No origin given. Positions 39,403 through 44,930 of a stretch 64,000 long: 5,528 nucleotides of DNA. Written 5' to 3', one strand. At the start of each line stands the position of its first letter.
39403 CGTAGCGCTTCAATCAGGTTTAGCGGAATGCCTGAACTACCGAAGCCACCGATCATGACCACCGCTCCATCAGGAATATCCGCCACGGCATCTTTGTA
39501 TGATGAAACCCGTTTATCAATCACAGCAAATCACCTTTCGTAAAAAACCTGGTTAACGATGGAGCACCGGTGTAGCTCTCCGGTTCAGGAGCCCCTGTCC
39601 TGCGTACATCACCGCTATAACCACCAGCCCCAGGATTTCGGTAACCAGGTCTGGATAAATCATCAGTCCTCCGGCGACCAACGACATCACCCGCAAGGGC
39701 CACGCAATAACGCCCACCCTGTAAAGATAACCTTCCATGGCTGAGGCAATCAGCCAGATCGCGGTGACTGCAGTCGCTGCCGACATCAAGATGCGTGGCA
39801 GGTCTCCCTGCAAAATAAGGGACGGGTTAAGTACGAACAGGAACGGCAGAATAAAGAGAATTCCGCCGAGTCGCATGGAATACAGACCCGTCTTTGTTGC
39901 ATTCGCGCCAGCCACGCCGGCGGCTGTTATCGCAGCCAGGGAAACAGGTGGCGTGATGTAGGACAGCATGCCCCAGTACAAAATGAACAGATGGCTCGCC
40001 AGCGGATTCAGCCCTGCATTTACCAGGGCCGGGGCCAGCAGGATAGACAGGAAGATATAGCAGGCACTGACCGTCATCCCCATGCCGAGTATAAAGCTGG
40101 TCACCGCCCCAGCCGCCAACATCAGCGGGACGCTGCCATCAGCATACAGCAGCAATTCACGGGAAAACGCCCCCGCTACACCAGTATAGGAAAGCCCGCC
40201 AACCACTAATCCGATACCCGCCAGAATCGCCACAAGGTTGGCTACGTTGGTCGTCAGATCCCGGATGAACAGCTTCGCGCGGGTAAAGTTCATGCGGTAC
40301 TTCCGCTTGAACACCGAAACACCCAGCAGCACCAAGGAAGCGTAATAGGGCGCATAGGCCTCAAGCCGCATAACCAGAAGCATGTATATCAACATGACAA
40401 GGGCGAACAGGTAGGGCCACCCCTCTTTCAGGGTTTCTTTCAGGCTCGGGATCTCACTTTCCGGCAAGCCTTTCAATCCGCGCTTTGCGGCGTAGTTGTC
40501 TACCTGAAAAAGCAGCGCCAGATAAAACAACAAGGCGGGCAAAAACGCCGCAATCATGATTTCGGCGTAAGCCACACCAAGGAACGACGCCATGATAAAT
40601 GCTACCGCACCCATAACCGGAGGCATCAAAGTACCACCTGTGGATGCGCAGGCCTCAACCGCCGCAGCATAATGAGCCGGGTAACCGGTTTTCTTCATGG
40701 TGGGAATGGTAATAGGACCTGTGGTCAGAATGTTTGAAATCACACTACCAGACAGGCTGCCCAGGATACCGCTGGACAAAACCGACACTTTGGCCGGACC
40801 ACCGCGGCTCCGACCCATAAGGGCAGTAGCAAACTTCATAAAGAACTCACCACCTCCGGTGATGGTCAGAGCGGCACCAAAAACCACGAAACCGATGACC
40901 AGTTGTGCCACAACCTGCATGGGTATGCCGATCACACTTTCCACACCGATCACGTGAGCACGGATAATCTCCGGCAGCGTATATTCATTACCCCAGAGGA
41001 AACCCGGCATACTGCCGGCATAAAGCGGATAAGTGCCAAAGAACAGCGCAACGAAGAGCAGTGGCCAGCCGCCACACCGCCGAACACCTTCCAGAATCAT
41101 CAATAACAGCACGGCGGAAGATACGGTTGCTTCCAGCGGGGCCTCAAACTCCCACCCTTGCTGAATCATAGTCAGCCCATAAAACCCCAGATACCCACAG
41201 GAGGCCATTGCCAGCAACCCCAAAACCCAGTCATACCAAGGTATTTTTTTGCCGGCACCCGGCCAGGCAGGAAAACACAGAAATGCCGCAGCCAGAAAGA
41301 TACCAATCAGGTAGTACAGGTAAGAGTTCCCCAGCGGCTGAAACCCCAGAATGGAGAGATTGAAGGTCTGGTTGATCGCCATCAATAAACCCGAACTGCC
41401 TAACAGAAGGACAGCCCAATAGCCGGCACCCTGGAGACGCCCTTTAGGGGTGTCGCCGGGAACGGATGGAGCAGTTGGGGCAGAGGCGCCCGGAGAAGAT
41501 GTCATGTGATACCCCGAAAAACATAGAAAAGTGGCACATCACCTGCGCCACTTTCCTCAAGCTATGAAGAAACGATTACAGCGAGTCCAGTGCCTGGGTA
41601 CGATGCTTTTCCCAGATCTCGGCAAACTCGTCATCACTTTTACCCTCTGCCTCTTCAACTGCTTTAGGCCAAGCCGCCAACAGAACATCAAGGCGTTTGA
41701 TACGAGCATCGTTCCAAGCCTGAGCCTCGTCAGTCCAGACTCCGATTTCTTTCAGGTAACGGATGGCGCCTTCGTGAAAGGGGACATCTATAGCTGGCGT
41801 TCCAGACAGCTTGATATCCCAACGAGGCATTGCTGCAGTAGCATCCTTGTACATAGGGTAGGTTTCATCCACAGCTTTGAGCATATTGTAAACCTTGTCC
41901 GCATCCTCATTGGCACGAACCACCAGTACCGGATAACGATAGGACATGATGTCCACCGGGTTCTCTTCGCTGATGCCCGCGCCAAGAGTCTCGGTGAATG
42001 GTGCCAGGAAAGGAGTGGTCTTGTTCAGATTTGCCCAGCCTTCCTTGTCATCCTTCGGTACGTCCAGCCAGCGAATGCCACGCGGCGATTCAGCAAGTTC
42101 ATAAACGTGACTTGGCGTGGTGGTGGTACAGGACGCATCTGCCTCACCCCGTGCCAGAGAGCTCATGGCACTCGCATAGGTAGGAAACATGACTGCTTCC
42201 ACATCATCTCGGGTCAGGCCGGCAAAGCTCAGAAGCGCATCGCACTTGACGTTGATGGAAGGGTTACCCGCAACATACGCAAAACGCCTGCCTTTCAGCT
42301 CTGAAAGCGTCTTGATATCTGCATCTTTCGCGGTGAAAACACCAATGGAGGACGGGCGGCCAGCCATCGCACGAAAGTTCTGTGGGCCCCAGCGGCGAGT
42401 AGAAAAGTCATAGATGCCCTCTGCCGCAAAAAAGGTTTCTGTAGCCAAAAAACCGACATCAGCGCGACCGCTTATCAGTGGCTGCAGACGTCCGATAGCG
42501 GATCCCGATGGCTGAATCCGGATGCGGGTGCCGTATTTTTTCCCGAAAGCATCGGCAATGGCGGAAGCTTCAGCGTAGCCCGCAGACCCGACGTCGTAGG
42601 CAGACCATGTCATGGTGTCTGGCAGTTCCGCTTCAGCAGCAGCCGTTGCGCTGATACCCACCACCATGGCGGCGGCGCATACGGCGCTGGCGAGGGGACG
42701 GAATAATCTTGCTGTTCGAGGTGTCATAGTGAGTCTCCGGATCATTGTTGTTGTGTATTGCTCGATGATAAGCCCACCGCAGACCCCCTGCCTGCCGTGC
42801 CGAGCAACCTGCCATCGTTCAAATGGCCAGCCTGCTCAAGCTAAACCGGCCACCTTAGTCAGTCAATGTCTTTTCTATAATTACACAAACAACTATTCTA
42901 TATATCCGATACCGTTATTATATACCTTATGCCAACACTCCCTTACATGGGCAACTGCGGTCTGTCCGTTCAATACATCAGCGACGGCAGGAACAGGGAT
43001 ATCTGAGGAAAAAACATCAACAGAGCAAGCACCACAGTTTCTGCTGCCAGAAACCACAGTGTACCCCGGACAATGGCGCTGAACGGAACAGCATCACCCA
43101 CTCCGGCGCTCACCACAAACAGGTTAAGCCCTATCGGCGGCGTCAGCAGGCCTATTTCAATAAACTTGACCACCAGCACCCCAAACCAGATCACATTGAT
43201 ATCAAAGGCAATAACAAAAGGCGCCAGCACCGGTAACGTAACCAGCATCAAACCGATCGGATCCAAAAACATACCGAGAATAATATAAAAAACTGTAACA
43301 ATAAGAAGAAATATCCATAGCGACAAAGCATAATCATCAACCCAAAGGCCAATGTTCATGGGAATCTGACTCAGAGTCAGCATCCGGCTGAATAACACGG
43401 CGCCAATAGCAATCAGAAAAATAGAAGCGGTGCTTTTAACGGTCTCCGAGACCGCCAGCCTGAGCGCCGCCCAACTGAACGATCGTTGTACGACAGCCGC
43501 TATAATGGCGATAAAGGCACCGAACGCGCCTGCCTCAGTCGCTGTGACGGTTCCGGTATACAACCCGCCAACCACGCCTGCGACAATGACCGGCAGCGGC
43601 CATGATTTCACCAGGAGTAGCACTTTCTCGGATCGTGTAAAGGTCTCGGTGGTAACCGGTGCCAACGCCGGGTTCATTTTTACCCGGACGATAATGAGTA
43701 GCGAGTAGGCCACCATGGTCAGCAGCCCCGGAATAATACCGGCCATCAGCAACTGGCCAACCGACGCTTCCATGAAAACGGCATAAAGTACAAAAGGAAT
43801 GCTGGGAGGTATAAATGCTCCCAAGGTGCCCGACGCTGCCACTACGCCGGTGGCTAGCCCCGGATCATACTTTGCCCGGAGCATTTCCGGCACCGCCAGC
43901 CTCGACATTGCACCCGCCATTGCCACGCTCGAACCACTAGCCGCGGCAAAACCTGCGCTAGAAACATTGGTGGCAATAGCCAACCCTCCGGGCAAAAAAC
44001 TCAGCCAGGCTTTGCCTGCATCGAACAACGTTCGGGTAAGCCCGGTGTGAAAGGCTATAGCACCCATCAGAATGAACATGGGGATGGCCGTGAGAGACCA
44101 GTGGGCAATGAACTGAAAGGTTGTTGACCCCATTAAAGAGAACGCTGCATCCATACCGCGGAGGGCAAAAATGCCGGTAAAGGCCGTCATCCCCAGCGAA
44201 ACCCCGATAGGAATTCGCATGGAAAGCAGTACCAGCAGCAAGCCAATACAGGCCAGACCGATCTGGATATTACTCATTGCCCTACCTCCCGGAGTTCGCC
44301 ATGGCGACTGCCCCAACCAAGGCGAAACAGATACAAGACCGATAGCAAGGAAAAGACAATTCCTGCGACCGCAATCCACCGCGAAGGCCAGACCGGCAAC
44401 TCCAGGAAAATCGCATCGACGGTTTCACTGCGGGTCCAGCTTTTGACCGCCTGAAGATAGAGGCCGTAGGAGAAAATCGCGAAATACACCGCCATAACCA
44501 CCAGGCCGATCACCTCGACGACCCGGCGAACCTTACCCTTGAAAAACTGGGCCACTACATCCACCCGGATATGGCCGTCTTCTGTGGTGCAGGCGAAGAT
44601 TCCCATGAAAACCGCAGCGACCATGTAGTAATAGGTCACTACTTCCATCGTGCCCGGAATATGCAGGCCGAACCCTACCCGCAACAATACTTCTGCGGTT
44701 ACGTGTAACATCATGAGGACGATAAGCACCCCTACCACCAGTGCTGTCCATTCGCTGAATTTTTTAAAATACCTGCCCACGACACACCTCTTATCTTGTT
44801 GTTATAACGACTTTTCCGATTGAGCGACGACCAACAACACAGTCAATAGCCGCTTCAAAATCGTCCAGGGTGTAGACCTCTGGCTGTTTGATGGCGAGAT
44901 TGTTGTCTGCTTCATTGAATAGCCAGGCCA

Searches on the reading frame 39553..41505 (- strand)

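Call 9: search_protein_families(library=pfam, proteins=[window:39553-41505:-], max_evalue=0.00001)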
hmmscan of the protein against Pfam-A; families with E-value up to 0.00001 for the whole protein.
window:39553-41505:- (650 aa): 1 family
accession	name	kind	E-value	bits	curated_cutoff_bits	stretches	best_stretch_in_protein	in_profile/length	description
PF06808.19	DctM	-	2.4e-94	317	23.8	1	133-570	2-411/413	Tripartite ATP-independent periplasmic transporter, DctM component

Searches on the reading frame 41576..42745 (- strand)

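Call 9: search_protein_families(library=pfam, proteins=[window:41576-42745:-], max_evalue=0.00001)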
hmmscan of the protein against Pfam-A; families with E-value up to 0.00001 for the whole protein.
window:41576-42745:- (389 aa): 3 families
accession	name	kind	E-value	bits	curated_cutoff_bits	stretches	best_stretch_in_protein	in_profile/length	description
PF16868.10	NMT1_3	-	4.6e-20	72.8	27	1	56-335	10-289/289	NMT1-like family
PF12974.12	Phosphonate-bd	-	4.1e-09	36.6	27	1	58-217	14-172/242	ABC transporter, phosphonate, periplasmic substrate-binding protein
PF09084.16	NMT1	-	1.4e-08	35.3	20.5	1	133-219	74-158/216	NMT1/THI5 like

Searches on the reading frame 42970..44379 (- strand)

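Call 10: search_protein_families(library=pfam, proteins=[window:42970-44379:-], max_evalue=0.00001)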
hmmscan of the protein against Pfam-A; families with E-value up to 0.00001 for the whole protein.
window:42970-44379:- (469 aa): 1 family
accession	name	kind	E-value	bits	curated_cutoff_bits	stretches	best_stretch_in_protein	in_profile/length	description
PF06808.19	DctM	-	2.2e-83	280.8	23.8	1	45-460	1-413/413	Tripartite ATP-independent periplasmic transporter, DctM component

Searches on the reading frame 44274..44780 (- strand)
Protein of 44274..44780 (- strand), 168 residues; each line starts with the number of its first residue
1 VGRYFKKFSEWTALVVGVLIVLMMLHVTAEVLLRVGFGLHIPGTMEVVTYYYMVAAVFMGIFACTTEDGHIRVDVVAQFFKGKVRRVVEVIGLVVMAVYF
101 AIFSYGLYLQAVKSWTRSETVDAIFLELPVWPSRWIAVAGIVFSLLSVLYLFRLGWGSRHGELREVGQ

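Call 10: search_protein_families(library=pfam, proteins=[window:44274-44780:-], max_evalue=0.00001)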
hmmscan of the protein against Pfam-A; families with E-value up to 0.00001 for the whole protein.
window:44274-44780:- (168 aa): 1 family
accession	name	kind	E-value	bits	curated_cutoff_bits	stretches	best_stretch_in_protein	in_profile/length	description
PF04290.18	DctQ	-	4.7e-20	72.3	28.3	1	23-150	1-124/132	Tripartite ATP-independent periplasmic transporters, DctQ component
